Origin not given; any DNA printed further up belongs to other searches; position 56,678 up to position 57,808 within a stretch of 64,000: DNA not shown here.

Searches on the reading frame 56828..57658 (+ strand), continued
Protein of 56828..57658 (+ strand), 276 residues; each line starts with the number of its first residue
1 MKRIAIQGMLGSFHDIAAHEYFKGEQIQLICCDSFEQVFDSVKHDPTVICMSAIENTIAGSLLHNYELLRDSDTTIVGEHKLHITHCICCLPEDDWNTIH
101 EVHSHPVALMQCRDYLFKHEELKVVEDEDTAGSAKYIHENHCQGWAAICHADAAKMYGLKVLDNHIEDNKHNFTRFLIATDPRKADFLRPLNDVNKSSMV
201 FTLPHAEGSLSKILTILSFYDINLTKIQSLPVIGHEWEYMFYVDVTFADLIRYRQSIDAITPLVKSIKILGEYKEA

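Call 39: find_homologous_proteins(query=P0121, max_evalue=1e-20)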
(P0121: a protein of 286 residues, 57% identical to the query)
Query P0121 (286 aa): 7997 proteins with E <= 1e-20 among 8000 candidates; the best 120 are listed.
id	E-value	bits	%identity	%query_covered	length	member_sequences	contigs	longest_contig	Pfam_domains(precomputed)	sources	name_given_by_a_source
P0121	1.2e-185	633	100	100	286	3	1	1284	PF00800.24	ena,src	-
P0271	2.0e-153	527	85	97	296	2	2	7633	PF00800.24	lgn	-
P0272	2.6e-151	520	84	97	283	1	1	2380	PF00800.24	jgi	-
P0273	3.6e-151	520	84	97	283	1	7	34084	PF00800.24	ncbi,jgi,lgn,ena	-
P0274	9.5e-151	519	84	97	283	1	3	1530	PF00800.24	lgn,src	-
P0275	1.3e-150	518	83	97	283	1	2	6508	PF00800.24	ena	-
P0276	1.3e-150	518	83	97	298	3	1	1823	PF00800.24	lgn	-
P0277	8.1e-149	512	82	97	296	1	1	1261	PF00800.24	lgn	-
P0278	3.4e-148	510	81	97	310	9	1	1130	PF00800.24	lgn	-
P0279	3.5e-147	507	80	98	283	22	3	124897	PF00800.24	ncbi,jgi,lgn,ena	jgi:prephenate dehydratase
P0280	1.0e-146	505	82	97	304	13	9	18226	PF00800.24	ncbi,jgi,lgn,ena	-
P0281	5.1e-146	503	80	98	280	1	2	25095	PF00800.24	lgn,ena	-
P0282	7.4e-145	499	81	98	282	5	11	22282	PF00800.24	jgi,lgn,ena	jgi:prephenate dehydratase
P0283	1.1e-144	499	80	97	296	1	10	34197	PF00800.24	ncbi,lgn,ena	-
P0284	1.7e-144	498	81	97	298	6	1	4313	PF00800.24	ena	-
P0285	1.8e-144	498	78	98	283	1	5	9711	PF00800.24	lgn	-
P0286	2.2e-144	498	79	99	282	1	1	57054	PF00800.24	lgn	-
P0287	3.1e-144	497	79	97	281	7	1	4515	PF00800.24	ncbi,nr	ncbi:MAG TPA: prephenate dehydratase [Fermentimonas sp.]|nr:prephenate dehydratase [Fermentimonas sp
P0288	3.5e-144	497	80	99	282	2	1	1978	PF00800.24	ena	-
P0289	4.0e-144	497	78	98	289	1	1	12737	PF00800.24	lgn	-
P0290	4.4e-144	497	77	99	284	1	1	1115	PF00800.24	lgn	-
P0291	6.1e-144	496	78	99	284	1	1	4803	PF00800.24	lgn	-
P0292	6.2e-144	496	78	99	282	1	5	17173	PF00800.24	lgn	-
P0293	8.2e-144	496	79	99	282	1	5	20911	PF00800.24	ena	-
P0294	8.8e-144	496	79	99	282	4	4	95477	PF00800.24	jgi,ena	-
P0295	1.4e-143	495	79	98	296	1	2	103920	PF00800.24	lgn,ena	-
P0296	1.6e-143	495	77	99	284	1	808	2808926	PF00800.24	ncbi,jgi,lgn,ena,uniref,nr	ncbi:MAG TPA: prephenate dehydratase [Fermentimonas caenicola]|jgi:prephenate dehydratase|uniref:pre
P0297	1.7e-143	495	77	99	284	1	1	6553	PF00800.24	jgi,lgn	jgi:prephenate dehydratase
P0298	1.7e-143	495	82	97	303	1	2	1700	PF00800.24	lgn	-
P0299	2.2e-143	494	77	99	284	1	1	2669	PF00800.24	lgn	-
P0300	2.7e-143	494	79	97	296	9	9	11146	PF00800.24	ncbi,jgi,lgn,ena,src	-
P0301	3.1e-143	494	77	99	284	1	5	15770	PF00800.24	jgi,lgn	jgi:prephenate dehydratase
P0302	4.3e-143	493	77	99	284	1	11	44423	PF00800.24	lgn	-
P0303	5.7e-143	493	79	99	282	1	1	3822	PF00800.24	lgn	-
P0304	5.7e-143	493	77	99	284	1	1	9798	PF00800.24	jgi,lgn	jgi:prephenate dehydratase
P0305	6.0e-143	493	77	99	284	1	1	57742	PF00800.24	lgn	-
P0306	6.2e-143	493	78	99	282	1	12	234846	PF00800.24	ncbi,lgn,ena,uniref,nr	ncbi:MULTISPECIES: prephenate dehydratase [unclassified Proteiniphilum]|uniref:prephenate dehydratas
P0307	6.4e-143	493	79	99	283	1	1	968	PF00800.24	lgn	-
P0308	6.6e-143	493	79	99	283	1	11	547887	PF00800.24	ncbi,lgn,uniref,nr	ncbi:prephenate dehydratase [Proteiniphilum acetatigenes]|uniref:prephenate dehydratase n=1 Tax=Prot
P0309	7.0e-143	493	79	99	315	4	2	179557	PF00800.24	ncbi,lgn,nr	ncbi:prephenate dehydratase [Porphyromonadaceae bacterium KH3CP3RA]|nr:prephenate dehydratase [Porph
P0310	8.2e-143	493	79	98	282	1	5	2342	PF00800.24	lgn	-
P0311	8.2e-143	493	78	98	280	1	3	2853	PF00800.24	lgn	-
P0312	8.8e-143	492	78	99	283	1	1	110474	PF00800.24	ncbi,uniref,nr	ncbi:prephenate dehydratase [Proteiniphilum sp. X52]|uniref:prephenate dehydratase n=1 Tax=Proteinip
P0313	1.0e-142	492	79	97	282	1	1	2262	PF00800.24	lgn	-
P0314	1.2e-142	492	78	97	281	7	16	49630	PF00800.24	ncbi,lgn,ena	-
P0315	1.2e-142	492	79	99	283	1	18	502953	PF00800.24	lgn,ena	-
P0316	1.3e-142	492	77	100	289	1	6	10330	PF00800.24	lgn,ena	-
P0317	1.4e-142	492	78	98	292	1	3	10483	PF00800.24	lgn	-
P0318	1.5e-142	492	78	99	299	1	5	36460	PF00800.24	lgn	-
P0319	1.5e-142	492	77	99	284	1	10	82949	PF00800.24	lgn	-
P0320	1.6e-142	492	78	99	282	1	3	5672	PF00800.24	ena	-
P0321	1.6e-142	492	77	99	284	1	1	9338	PF00800.24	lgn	-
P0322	2.2e-142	491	78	99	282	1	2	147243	PF00800.24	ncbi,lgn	-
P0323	2.3e-142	491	78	99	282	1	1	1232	PF00800.24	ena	-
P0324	2.3e-142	491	76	100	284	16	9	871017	PF00800.24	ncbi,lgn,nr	ncbi:MAG: prephenate dehydratase [Fermentimonas sp.]|nr:prephenate dehydratase [Fermentimonas sp.]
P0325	2.9e-142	491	78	99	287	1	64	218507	PF00800.24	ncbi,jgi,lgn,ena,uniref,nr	ncbi:prephenate dehydratase [Proteiniphilum sp. UBA1028]|jgi:prephenate dehydratase|uniref:prephenat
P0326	3.9e-142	490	78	100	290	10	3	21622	PF00800.24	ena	-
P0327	4.1e-142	490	77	99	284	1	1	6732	PF00800.24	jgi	jgi:prephenate dehydratase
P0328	5.0e-142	490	77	99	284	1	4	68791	PF00800.24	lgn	-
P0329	5.6e-142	490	78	99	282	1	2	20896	PF00800.24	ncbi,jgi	-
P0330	6.2e-142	490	78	99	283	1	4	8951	PF00800.24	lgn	-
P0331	6.2e-142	490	75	100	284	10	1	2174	PF00800.24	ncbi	-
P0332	7.6e-142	489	78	98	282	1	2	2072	PF00800.24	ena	-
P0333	7.7e-142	489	78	99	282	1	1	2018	PF00800.24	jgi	-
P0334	1.1e-141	489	77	98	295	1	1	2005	PF00800.24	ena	-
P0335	1.1e-141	489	77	99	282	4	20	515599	PF00800.24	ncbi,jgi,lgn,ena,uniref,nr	ncbi:MAG: prephenate dehydratase [Proteiniphilum sp.]|jgi:prephenate dehydratase|uniref:prephenate d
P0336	1.3e-141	489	78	97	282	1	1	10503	PF00800.24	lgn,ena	-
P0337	3.1e-141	487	78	99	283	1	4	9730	PF00800.24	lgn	-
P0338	4.5e-141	487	78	97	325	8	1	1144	PF00800.24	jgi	-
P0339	4.9e-141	487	79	97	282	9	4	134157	PF00800.24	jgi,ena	jgi:prephenate dehydratase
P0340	6.1e-141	486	78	99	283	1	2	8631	PF00800.24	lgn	-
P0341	6.3e-141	486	79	99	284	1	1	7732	PF00800.24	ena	-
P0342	6.4e-141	486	77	99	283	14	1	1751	PF00800.24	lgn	-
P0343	7.2e-141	486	77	98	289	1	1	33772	PF00800.24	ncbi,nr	ncbi:MAG: prephenate dehydratase [Bacteroidales bacterium]|nr:prephenate dehydratase [Bacteroidales 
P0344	7.3e-141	486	77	98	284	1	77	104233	PF00800.24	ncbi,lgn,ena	-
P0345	7.9e-141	486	78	97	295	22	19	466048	PF00800.24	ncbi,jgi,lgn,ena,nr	ncbi:MAG: prephenate dehydratase [Bacteroidetes bacterium GWD2_45_23]|nr:MAG: prephenate dehydratase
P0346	7.9e-141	486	76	99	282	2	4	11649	PF00800.24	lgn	-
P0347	8.0e-141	486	77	98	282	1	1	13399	PF00800.24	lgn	-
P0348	8.7e-141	486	77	96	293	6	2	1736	PF00800.24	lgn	-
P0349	9.5e-141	486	78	99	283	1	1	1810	PF00800.24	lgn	-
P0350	1.0e-140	486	76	100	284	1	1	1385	PF00800.24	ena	-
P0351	1.0e-140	486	76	100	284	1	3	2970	PF00800.24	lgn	-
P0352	1.1e-140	486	77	98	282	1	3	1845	PF00800.24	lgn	-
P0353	1.1e-140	486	78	99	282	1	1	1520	PF00800.24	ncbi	-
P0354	1.1e-140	485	79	97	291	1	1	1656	PF00800.24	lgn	-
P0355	1.2e-140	485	77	96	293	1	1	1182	PF00800.24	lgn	-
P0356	1.4e-140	485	76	100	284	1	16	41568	PF00800.24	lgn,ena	-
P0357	1.8e-140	485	78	98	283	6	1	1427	PF00800.24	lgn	-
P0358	1.8e-140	485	76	100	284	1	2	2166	PF00800.24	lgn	-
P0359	2.6e-140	484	77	99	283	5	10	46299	PF00800.24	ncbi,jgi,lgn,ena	ncbi:MAG: prephenate dehydratase [Proteiniphilum sp.]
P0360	2.7e-140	484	76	100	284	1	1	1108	PF00800.24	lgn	-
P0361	2.7e-140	484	76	100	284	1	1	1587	PF00800.24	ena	-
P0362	2.7e-140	484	78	99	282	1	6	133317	PF00800.24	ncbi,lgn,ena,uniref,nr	ncbi:prephenate dehydratase [uncultured Proteiniphilum sp.]|uniref:prephenate dehydratase n=1 Tax=un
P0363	3.5e-140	484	76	100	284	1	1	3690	PF00800.24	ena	-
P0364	3.7e-140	484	76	100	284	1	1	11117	PF00800.24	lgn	-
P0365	3.7e-140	484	77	98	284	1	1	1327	PF00800.24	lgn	-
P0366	4.0e-140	484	76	98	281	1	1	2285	PF00800.24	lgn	-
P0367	4.0e-140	484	77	98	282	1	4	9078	PF00800.24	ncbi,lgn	-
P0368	4.8e-140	483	77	99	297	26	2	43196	PF00800.24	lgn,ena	-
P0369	5.0e-140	483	76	100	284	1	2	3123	PF00800.24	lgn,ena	-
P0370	6.4e-140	483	75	100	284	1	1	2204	PF00800.24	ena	-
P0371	6.6e-140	483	77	98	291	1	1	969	PF00800.24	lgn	-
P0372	6.6e-140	483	76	100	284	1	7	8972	PF00800.24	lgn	-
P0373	8.7e-140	483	76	100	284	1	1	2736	PF00800.24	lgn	-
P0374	9.0e-140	483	76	100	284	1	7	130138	PF00800.24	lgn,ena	-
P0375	1.0e-139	482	76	99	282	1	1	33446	PF00800.24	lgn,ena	-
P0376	1.1e-139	482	76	99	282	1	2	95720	PF00800.24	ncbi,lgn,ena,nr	ncbi:MAG: prephenate dehydratase [Petrimonas sp.]|nr:prephenate dehydratase [Petrimonas sp.]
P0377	1.1e-139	482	77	99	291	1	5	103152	PF00800.24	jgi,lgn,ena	-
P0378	1.3e-139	482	76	100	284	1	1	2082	PF00800.24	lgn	-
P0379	1.3e-139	482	77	99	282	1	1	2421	PF00800.24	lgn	-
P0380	1.5e-139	482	78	97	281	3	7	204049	PF00800.24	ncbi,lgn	-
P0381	1.5e-139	482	76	98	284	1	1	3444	PF00800.24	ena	-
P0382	1.9e-139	481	77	100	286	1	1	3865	PF00800.24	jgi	jgi:prephenate dehydratase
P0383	2.0e-139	481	76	98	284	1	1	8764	PF00800.24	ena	-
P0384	2.1e-139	481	77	98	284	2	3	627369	PF00800.24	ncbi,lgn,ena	-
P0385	2.4e-139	481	76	98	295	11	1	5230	PF00800.24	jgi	-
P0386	2.4e-139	481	75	100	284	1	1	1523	PF00800.24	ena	-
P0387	2.9e-139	481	76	98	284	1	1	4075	PF00800.24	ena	-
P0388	2.9e-139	481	75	97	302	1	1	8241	PF00800.24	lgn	-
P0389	2.9e-139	481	76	99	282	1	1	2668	PF00800.24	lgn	-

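Call 40: find_encoding_contigs(protein=P0296, flank=4000, max_places=1)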
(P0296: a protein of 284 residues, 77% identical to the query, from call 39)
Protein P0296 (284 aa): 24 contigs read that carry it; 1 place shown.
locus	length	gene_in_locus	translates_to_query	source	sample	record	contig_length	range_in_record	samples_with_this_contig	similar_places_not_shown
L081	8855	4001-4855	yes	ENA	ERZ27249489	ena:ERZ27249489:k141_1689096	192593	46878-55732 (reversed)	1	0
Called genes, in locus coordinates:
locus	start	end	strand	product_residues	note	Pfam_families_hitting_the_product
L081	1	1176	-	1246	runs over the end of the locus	PF02811:PHP, PF07733:DNA_pol3_alpha, PF17657:DNA_pol3_finger, PF14579:HHH_6, PF01336:tRNA_anti-codon (weak)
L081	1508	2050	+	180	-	PF08002:DUF1697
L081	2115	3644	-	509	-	PF07690:MFS_1, PF12832:MFS_1_like (weak), PF00854:PTR2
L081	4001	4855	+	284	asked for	PF00800:PDT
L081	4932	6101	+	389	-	PF00155:Aminotran_1_2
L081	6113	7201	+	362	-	PF00793:DAHP_synth_1, PF01817:CM_2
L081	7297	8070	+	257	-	PF02153:PDH_N (weak)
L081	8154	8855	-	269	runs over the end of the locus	PF00160:Pro_isomerase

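Call 41: find_encoding_contigs(protein=P0308, flank=4000, max_places=1)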
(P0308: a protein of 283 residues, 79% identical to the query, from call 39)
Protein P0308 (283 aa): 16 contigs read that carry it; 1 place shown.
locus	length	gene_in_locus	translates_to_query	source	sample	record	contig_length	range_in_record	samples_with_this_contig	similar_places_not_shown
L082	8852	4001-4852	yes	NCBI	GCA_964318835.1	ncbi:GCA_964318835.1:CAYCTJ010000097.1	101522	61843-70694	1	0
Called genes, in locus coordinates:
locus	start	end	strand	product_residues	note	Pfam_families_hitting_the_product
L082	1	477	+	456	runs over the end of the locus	PF00072:Response_reg, PF00158:Sigma54_activat, PF01078:Mg_chelatase (weak), PF14532:Sigma54_activ_2, PF07728:AAA_5 (weak), PF25601:AAA_lid_14, PF02954:HTH_8, PF18024:HTH_50 (weak)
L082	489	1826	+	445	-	PF02518:HATPase_c, PF14501:HATPase_c_5 (weak)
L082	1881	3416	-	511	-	PF07690:MFS_1, PF12832:MFS_1_like, PF00854:PTR2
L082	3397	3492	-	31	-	-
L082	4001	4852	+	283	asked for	PF00800:PDT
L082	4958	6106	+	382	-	PF00155:Aminotran_1_2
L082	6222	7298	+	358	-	PF00793:DAHP_synth_1, PF01817:CM_2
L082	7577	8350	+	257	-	PF02153:PDH_N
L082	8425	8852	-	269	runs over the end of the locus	PF00160:Pro_isomerase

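Call 42: find_encoding_contigs(protein=P0345, flank=4000, max_places=1)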
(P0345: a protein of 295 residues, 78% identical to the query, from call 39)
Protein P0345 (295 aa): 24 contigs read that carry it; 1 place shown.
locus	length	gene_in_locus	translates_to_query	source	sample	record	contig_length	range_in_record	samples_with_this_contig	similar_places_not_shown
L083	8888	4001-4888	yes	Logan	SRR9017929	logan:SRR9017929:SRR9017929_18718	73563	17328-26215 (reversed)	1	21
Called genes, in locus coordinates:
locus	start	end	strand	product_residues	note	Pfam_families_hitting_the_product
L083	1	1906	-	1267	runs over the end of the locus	PF02811:PHP, PF07733:DNA_pol3_alpha, PF17657:DNA_pol3_finger, PF14579:HHH_6, PF01336:tRNA_anti-codon (faint)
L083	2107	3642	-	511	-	PF07690:MFS_1, PF12832:MFS_1_like (weak), PF00854:PTR2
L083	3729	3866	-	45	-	-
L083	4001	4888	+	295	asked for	PF00800:PDT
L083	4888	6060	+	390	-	PF00155:Aminotran_1_2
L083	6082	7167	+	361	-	PF00793:DAHP_synth_1, PF01817:CM_2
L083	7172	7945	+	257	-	PF02153:PDH_N (weak)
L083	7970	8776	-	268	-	PF00160:Pro_isomerase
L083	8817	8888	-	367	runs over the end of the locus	PF03739:LptF_LptG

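Call 44: list_cluster_members(proteins=[P0125, P0126, P0130, P0137, P0139, P0143, P0145, P0147, P0140, P0128])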
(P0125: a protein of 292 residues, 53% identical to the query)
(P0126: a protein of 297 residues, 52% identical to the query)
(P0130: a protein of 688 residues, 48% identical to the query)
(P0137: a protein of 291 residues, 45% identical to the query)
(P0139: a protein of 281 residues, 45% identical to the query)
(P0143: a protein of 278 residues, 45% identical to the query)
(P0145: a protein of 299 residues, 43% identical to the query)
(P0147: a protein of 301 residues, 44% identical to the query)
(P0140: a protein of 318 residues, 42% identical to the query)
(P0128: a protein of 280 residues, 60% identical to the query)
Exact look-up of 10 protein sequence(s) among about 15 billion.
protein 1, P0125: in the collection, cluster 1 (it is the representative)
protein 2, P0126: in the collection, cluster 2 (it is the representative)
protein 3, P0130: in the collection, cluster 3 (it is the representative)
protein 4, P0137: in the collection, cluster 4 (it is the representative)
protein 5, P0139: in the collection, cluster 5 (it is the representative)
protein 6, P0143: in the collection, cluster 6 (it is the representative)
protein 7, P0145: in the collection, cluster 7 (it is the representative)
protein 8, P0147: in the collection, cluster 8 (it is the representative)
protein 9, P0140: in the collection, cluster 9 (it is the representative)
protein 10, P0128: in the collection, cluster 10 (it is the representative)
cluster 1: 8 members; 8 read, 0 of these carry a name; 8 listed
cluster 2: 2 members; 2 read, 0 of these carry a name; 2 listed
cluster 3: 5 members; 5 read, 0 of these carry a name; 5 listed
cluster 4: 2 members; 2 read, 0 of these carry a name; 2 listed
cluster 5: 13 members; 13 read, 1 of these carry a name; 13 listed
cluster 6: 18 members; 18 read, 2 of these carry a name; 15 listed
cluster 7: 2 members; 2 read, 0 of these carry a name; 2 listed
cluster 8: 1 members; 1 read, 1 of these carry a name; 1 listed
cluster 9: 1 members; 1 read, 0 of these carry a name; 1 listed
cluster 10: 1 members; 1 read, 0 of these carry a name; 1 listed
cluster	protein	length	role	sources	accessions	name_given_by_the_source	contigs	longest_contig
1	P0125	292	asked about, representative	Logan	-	-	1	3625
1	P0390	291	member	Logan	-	-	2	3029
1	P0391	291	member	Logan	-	-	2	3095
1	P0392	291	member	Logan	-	-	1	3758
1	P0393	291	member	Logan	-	-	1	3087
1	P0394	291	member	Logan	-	-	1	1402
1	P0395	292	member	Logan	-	-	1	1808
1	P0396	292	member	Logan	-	-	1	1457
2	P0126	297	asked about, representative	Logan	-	-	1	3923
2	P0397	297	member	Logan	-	-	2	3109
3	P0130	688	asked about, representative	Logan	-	-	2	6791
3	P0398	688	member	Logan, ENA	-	-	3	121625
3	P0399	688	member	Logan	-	-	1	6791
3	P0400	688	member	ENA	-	-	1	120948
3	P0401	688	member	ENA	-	-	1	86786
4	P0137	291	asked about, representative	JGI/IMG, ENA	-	-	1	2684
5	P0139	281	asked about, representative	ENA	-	-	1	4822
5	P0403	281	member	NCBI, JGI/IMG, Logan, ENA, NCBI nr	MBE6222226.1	MAG: prephenate dehydratase [Bacteroidales bacterium] | prephenate dehydratase [Bacteroidales bacterium]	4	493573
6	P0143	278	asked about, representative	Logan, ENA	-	-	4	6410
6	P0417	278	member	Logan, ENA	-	-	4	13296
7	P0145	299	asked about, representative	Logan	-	-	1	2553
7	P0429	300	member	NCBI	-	-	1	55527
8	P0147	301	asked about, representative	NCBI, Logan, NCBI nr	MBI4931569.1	MAG: prephenate dehydratase [Bacteroidetes bacterium] | prephenate dehydratase [Bacteroidota bacterium]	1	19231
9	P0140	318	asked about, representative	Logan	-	-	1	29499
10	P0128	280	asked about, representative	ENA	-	-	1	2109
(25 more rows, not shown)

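Call 59: find_encoding_contigs(protein=P0403, flank=4000, max_places=1)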
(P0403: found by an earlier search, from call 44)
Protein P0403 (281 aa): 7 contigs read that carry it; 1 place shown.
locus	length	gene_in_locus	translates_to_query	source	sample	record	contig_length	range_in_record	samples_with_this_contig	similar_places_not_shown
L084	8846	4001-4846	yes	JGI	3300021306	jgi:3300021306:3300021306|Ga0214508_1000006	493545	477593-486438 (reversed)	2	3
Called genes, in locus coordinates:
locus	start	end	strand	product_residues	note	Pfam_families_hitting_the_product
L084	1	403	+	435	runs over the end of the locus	PF03952:Enolase_N, PF00113:Enolase_C, PF13378:MR_MLE_C (weak)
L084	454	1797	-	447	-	PF00248:Aldo_ket_red, PF13183:Fer4_8 (weak), PF13187:Fer4_9, PF13534:Fer4_17 (weak)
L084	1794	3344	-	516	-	PF12801:Fer4_5, PF12837:Fer4_6 (faint), PF13237:Fer4_10 (faint), PF12838:Fer4_7 (weak), PF14697:Fer4_21 (weak), PF12838:Fer4_7, PF13187:Fer4_9 (weak), PF25160:LdpA_Fe-S-bd (weak), +3 more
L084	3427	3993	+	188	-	PF01765:RRF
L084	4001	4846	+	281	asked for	PF00800:PDT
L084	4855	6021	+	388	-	PF00155:Aminotran_1_2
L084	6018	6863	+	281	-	PF02826:2-Hacid_dh_C (faint), PF03446:NAD_binding_2, PF03807:F420_oxidored, PF02153:PDH_N, PF20463:PDH_C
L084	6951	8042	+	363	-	PF00793:DAHP_synth_1, PF01817:CM_2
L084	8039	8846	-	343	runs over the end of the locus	PF02606:LpxK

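Call 60: find_encoding_contigs(protein=P0147, flank=4000, max_places=1)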
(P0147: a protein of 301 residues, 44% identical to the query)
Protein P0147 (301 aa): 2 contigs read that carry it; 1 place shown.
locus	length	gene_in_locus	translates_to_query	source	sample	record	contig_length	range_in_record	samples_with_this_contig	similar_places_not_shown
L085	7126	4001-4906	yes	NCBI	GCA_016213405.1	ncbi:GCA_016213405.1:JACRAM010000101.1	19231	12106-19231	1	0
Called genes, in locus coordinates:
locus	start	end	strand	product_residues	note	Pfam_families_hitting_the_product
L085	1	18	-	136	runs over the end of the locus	PF25056:DUF7793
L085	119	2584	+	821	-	PF06452:CBM9_1, PF19313:DUF5916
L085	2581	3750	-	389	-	PF01619:Pro_dh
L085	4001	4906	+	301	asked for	PF00800:PDT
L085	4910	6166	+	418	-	PF00155:Aminotran_1_2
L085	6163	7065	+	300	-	PF02826:2-Hacid_dh_C (faint), PF03446:NAD_binding_2, PF03807:F420_oxidored (weak), PF02153:PDH_N, PF20463:PDH_C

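Call 62: find_encoding_contigs(protein=P0429, flank=3000, max_places=1)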
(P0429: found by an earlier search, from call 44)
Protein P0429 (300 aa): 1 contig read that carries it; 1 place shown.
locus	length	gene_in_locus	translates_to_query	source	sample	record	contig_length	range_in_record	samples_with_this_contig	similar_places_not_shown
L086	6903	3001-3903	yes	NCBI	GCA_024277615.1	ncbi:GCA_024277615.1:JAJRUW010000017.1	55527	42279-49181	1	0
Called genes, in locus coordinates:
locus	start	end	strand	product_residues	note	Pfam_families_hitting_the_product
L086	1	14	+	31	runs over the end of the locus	-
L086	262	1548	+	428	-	PF13742:tRNA_anti_2, PF01336:tRNA_anti-codon, PF02601:Exonuc_VII_L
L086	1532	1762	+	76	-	PF02609:Exonuc_VII_S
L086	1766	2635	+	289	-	PF01513:NAD_kinase, PF20143:NAD_kinase_C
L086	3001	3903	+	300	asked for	PF00800:PDT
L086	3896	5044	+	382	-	PF00155:Aminotran_1_2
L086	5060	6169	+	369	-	PF00793:DAHP_synth_1, PF01817:CM_2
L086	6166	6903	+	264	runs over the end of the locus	PF02153:PDH_N (weak)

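Call 63: find_encoding_contigs(protein=P0140, flank=3000, max_places=1)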
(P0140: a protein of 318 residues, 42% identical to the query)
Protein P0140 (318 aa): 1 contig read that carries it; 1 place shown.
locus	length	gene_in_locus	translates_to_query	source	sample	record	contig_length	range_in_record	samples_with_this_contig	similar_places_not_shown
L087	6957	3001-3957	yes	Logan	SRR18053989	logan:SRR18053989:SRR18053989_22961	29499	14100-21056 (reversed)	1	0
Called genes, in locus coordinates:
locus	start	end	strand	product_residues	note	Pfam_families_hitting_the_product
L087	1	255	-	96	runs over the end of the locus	PF05258:DciA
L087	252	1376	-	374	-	PF02463:SMC_N, PF13175:AAA_15, PF13476:AAA_23, PF13555:AAA_29 (weak), PF13304:AAA_21 (weak)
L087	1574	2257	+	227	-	PF13424:TPR_12 (faint), PF13181:TPR_8 (faint), PF13428:TPR_14 (faint), PF13432:TPR_16 (faint), PF13174:TPR_6 (faint), PF00515:TPR_1 (faint), PF07719:TPR_2 (faint), PF13176:TPR_7 (faint)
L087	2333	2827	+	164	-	PF00885:DMRL_synthase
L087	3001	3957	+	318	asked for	PF00800:PDT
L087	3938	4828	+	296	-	PF03807:F420_oxidored (faint), PF02153:PDH_N, PF20463:PDH_C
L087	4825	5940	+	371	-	PF00793:DAHP_synth_1, PF01817:CM_2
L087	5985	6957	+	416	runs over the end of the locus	PF00275:EPSP_synthase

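Call 64: find_encoding_contigs(protein=P0417, flank=3000, max_places=1)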
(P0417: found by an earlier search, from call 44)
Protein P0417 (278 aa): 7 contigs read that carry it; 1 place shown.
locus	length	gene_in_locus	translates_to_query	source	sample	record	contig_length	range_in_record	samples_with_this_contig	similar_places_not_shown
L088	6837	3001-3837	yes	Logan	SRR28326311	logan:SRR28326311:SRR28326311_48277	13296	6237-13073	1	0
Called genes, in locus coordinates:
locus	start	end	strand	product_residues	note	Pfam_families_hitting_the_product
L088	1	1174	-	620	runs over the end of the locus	PF00005:ABC_tran, PF02463:SMC_N (weak), PF00006:ATP-synt_ab (faint), PF13304:AAA_21 (faint), PF12848:ABC_tran_Xtn, PF00005:ABC_tran, PF16326:ABC_tran_CTD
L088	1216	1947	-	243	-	PF19798:Sulfotransfer_5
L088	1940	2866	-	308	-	PF01063:Aminotran_4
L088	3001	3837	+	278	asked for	PF00800:PDT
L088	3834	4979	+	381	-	PF00155:Aminotran_1_2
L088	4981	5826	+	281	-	PF03446:NAD_binding_2, PF03807:F420_oxidored (weak), PF02153:PDH_N, PF20463:PDH_C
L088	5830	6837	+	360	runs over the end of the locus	PF00793:DAHP_synth_1, PF01817:CM_2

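Call 65: find_encoding_contigs(protein=P0125, flank=3000, max_places=1)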
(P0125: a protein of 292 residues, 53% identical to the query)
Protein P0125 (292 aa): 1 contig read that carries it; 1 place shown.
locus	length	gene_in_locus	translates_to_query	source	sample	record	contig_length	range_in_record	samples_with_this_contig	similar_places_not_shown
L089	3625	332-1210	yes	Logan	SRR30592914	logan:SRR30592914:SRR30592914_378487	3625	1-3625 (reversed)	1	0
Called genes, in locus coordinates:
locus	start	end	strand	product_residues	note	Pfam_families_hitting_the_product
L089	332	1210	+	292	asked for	PF00800:PDT, PF01842:ACT (weak)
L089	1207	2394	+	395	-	PF00155:Aminotran_1_2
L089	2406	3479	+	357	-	PF00793:DAHP_synth_1, PF01817:CM_2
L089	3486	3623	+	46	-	?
